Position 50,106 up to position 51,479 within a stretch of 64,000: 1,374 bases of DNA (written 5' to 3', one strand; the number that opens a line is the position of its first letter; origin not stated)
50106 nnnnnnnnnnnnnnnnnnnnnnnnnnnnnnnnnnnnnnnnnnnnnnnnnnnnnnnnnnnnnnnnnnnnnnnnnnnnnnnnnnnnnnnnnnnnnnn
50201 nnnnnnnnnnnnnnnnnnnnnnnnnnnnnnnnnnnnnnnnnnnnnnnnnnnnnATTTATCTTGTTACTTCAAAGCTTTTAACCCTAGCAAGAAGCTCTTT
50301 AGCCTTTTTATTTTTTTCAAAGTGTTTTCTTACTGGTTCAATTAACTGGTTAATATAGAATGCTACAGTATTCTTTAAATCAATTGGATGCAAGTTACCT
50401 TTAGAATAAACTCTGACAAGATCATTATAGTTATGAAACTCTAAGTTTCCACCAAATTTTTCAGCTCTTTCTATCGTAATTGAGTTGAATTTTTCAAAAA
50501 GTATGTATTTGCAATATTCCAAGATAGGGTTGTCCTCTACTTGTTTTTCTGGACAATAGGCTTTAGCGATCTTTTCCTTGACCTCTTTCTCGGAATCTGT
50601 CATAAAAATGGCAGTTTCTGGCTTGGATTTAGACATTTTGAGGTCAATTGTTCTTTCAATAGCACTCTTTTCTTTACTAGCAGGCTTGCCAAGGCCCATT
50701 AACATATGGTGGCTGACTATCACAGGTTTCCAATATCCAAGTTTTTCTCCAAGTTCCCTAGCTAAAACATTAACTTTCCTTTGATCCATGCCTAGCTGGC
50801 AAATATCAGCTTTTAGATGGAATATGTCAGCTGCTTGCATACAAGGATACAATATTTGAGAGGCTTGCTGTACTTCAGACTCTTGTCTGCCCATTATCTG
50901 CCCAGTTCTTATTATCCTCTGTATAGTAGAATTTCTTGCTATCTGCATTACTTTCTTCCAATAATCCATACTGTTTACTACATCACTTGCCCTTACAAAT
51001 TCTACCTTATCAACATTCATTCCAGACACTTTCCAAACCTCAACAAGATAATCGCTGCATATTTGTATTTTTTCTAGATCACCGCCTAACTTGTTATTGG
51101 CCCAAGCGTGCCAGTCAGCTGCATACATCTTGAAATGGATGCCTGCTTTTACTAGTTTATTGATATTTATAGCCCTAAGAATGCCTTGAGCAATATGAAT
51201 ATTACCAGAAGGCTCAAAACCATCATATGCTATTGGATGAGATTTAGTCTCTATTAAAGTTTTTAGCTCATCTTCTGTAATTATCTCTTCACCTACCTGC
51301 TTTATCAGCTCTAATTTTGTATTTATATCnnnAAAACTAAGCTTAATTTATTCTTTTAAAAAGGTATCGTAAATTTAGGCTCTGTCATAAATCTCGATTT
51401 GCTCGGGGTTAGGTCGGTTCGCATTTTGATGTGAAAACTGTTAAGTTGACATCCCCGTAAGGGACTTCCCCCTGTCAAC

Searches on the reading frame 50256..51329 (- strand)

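Call 12: search_protein_families(library=pfam, proteins=[window:50256-51329:-])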
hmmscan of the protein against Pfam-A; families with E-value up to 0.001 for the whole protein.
window:50256-51329:- (357 aa): 1 family
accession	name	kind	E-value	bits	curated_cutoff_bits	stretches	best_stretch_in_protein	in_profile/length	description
PF00579.31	tRNA-synt_1b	-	1.9e-48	165.8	21.1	1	30-329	4-290/292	tRNA synthetases class I (W and Y)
